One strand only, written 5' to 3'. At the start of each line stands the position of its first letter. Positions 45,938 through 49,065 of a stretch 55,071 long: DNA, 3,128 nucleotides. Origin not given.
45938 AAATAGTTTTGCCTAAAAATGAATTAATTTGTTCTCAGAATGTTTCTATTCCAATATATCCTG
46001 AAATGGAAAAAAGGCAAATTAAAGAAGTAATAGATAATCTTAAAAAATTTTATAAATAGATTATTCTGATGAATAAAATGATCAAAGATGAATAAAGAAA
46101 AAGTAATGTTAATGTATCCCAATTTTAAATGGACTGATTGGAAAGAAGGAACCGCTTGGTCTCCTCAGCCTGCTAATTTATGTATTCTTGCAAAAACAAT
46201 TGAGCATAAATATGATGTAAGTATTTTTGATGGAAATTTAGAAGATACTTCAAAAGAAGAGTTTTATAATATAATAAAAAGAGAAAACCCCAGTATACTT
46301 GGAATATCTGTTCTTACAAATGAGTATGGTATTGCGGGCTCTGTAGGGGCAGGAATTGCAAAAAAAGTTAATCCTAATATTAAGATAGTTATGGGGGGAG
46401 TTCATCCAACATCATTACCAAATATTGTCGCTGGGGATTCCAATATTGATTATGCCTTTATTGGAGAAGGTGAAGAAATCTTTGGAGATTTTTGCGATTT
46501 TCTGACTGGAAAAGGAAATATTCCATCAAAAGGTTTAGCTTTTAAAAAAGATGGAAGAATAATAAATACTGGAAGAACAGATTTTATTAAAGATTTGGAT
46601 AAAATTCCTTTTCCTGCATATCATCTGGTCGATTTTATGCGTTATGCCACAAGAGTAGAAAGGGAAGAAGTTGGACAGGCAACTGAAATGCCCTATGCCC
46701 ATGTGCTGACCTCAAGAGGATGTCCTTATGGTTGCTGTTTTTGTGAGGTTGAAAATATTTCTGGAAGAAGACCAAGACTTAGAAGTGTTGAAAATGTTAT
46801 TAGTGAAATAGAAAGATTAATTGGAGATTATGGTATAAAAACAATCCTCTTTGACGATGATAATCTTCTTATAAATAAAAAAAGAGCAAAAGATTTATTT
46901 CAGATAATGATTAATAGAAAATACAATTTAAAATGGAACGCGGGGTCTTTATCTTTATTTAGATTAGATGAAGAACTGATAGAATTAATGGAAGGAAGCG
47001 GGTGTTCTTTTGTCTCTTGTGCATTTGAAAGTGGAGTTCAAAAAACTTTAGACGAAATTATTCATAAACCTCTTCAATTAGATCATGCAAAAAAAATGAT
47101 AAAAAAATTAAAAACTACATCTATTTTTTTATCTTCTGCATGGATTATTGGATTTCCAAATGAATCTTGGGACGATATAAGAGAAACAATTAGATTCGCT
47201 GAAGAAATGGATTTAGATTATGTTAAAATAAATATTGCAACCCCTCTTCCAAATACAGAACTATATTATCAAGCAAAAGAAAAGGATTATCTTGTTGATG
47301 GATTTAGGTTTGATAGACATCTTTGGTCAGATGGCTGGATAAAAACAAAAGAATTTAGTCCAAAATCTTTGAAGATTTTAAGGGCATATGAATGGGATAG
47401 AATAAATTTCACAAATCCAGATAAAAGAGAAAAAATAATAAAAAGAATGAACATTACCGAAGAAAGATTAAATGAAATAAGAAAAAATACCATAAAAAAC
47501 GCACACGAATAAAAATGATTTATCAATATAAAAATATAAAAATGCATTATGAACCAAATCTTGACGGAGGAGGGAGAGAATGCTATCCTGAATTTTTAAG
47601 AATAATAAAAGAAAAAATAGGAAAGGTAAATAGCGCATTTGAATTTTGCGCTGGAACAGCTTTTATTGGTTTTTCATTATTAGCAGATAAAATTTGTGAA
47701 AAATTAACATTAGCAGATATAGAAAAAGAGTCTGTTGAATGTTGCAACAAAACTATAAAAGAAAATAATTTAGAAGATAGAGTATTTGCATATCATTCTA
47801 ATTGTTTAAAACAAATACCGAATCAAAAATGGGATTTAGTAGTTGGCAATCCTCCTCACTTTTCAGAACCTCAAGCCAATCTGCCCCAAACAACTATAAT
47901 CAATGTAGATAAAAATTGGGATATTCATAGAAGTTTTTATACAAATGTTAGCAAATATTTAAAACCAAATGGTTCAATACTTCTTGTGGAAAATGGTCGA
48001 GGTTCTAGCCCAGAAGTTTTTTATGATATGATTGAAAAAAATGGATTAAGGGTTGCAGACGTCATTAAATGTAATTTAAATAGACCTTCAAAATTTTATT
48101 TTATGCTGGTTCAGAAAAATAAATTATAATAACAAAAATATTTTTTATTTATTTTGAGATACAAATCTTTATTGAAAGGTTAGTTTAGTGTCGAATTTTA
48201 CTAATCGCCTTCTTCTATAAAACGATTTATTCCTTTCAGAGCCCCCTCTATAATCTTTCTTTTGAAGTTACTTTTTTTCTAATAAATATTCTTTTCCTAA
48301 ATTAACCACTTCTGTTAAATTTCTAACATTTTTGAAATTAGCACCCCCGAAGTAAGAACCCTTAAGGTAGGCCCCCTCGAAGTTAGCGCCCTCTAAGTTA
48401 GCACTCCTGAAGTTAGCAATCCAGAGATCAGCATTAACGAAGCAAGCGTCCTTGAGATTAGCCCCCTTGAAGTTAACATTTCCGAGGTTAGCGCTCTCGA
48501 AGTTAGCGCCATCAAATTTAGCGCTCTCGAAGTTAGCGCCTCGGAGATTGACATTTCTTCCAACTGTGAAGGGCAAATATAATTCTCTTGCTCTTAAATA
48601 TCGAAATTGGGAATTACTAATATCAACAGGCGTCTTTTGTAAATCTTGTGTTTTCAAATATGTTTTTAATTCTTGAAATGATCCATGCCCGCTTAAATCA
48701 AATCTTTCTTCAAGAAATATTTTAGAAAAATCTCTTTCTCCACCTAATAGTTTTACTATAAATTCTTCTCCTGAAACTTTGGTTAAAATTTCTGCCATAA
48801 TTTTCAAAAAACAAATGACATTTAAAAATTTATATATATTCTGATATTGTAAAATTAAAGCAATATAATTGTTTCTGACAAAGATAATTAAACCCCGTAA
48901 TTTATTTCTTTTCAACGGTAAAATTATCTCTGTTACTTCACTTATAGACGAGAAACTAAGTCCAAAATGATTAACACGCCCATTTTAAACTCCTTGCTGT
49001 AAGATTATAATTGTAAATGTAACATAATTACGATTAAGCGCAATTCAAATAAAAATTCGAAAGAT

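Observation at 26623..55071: A glycan-biosynthesis island of at least 28 kb with natural-product-like chemistry in a reduced archaeal genome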

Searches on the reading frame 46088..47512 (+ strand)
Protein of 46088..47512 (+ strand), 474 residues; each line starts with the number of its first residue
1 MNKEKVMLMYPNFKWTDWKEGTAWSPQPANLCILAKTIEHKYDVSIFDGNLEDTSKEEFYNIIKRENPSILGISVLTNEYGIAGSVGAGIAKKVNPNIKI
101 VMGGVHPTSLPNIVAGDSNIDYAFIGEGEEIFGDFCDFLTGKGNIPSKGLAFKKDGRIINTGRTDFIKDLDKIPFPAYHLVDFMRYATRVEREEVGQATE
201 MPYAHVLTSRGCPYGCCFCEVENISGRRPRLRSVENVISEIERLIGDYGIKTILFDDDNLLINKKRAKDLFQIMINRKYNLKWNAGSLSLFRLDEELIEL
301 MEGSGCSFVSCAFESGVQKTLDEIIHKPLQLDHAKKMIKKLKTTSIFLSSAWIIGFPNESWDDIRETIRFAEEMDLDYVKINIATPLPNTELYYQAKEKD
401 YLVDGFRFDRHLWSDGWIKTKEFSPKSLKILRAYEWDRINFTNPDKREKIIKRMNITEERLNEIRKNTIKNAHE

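Call 8: search_protein_families(library=pfam, proteins=[window:46088-47512:+], max_evalue=0.001)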
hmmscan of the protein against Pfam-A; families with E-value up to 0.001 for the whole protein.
window:46088-47512:+ (474 aa): 2 families
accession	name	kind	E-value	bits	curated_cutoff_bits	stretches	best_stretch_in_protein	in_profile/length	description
PF04055.27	Radical_SAM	-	2.4e-18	67.3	29.5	1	207-371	2-166/166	Radical SAM superfamily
PF02310.24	B12-binding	-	1.6e-14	54.2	32.1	1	28-132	14-117/121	B12 binding domain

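Call 11: search_protein_families(library=ncbifam, proteins=[window:46088-47512:+], max_evalue=0.001)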
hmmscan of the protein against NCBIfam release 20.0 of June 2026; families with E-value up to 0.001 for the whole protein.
window:46088-47512:+ (474 aa): 29 families (the best 25 are shown)
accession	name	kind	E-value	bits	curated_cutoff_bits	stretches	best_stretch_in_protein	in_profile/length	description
NF038361.1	rSAM_Sden_1168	equivalog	2.4e-50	171.7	575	1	55-397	128-474/560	Sden_1168 family B12-binding radical SAM P-methyltransferase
TIGR02026.1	BchE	equivalog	6.7e-49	167.1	481.35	1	6-409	2-400/497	magnesium-protoporphyrin IX monomethyl ester anaerobic oxidative cyclase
TIGR03471.1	HpnJ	equivalog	3.2e-47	161.5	577.6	1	88-404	88-395/472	hopanoid biosynthesis associated radical SAM protein HpnJ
TIGR04479.1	bcpD_PhpK_rSAM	subfamily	1.9e-35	122.2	600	1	202-383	240-418/504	PhpK family radical SAM P-methyltransferase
NF050148.1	rSAM_ApyD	equivalog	6.4e-31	107.4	750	1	53-406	60-402/645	RiPP biosynthesis radical SAM protein ApyD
TIGR04385.1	B12_rSAM_cofa1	equivalog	1.3e-27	97.1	450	1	29-374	21-364/438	B12 lower ligand biosynthesis radical SAM protein BzaD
TIGR04014.1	B12_SAM_MJ_0865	equivalog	3e-27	95.5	360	1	97-395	68-357/434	methyl-coenzyme M reductase glutamine C-methyltransferase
TIGR04072.2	rSAM_ladder_B12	equivalog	1.4e-25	89.8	360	2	204-400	181-376/443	lipid biosynthesis B12-binding/radical SAM protein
NF033070.1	rSAM_AprD4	equivalog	3.1e-25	89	500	1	167-405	167-398/456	AprD4 family radical SAM diol-dehydratase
TIGR04013.1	B12_SAM_MJ_1487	hypoth_equivalog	3e-24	85.6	251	2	54-244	29-192/382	TIGR04013 family B12-binding domain/radical SAM domain-containing protein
NF033712.0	B12_rSAM_KedN5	subfamily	1.9e-20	72.7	700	1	36-277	31-267/624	KedN5 family methylcobalamin-dependent radical SAM C-methyltransferase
TIGR03975.1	rSAM_ocin_1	subfamily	1.4e-19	70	281.85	1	60-363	121-419/606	RiPP maturation radical SAM C-methyltransferase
TIGR00089.1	TIGR00089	subfamily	1.6e-14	53.6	251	1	194-393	131-337/429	MiaB/RimO family radical SAM methylthiotransferase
TIGR01125.1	TIGR01125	equivalog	2.8e-14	53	356.95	1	195-387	129-329/432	30S ribosomal protein S12 methylthiotransferase RimO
TIGR04295.1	B12_rSAM_oligo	hypoth_equivalog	3.6e-14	52.3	400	1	100-323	104-311/422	TIGR04295 family B12-binding domain-containing radical SAM protein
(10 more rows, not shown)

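Call 44: find_homologous_proteins(query=window:46088-47512:+, max_evalue=1e-20)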
Query window:46088-47512:+ (474 aa): 1236 proteins with E <= 1e-20 among 7952 candidates; the best 120 are listed.
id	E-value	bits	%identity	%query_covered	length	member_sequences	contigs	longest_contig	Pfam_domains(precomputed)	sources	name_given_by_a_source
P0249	0.0e+0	1101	100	100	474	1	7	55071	PF04055.28,PF02310.25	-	-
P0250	2.8e-285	964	85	100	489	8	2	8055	PF04055.28,PF02310.25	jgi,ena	-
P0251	8.9e-280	946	84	100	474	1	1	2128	PF04055.28,PF02310.25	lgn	-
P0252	3.7e-267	905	79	100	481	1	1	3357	PF04055.28,PF02310.25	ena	-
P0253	9.4e-210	715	82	54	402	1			PF04055.28,PF02310.25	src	-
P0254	7.9e-209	712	63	100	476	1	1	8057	PF04055.28,PF02310.25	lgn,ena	-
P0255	1.5e-205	701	63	99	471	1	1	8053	PF04055.28,PF02310.25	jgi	-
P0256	2.6e-204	697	63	99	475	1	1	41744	PF04055.28,PF02310.25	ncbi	-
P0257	3.2e-204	697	61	100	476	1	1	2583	PF04055.28,PF02310.25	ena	-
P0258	4.0e-198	677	60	100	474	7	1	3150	PF04055.28,PF02310.25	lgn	-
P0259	4.4e-198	677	60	100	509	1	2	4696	PF04055.28,PF02310.25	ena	-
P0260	2.1e-194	665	59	99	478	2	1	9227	PF04055.28,PF02310.25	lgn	-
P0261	1.1e-192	659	58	100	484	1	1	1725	PF04055.28,PF02310.25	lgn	-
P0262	1.5e-190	652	58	100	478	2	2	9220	PF04055.28,PF02310.25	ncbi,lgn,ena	-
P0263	2.5e-190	651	58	99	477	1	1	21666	PF04055.28,PF02310.25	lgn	-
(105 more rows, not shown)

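Call 54: search_solved_structures(query=window:46088-47512:+, max_evalue=0.001)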
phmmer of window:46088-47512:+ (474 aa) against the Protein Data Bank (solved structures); distinct sequences matched with E-value up to 0.001: 13.
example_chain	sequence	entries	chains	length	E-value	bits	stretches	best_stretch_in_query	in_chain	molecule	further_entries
6fd2_B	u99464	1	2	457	3.3e-18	68.7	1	204-406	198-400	Putative apramycin biosynthetic oxidoreductase 4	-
9ccb_A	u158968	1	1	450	2.3e-14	56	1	107-397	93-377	Radical SAM core domain-containing protein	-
4jc0_A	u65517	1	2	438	3.9e-12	48.7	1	199-380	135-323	Ribosomal protein S12 methylthiotransferase RimO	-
2qgq_A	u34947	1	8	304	5.3e-12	48.3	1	200-380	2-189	Protein TM_1862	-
3ciw_A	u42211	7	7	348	4.1e-05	25.5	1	185-397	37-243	FeFe-Hydrogenase maturase | [FeFe] hydrogenase maturase subunit HydE | Biotin synthetase, putative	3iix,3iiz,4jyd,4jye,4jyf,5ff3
5fep_A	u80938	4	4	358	4.4e-05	25.4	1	185-397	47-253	[FeFe] hydrogenase maturase subunit HydE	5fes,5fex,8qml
7o1p_A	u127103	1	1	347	5e-05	25.3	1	185-397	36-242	[FeFe] hydrogenase maturase subunit HydE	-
3cix_A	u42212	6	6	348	5.1e-05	25.2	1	185-397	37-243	FeFe-Hydrogenase maturase | [FeFe] hydrogenase maturase subunit HydE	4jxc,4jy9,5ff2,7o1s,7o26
7o1o_A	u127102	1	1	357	5.4e-05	25.2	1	185-397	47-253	[FeFe] hydrogenase maturase subunit HydE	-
4jy8_A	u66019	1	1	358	5.4e-05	25.2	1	185-397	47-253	FEFE-HYDROGENASE MATURASE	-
8qmk_A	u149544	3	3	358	5.4e-05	25.1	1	185-397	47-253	[FeFe] hydrogenase maturase subunit HydE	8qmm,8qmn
5few_A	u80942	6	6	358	5.5e-05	25.1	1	185-397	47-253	[FeFe] hydrogenase maturase subunit HydE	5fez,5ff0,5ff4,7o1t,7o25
7kdx_A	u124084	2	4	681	0.00012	24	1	88-368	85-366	Methyltransferase TokK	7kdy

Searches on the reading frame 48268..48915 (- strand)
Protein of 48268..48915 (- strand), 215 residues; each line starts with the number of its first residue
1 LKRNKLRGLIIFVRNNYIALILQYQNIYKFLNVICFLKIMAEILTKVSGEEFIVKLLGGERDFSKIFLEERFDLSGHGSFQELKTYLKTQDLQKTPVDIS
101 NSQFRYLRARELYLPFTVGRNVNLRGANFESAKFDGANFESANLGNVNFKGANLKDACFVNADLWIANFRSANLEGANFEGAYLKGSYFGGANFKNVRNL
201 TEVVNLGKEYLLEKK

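Call 8: search_protein_families(library=pfam, proteins=[window:48268-48915:-], max_evalue=0.001)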
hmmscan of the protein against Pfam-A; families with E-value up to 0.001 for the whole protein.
window:48268-48915:- (215 aa): 3 families
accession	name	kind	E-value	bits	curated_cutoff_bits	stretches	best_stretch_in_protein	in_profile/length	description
PF00805.28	Pentapeptide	-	8.7e-20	70.4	20.2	3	167-197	6-36/40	Pentapeptide repeats (8 copies)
PF13599.13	Pentapeptide_4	-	8.5e-17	61.4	38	2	124-196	3-75/78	Pentapeptide repeat region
PF13576.12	Pentapeptide_3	-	6.3e-12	46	27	1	120-157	8-47/48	Pentapeptide repeats (9 copies)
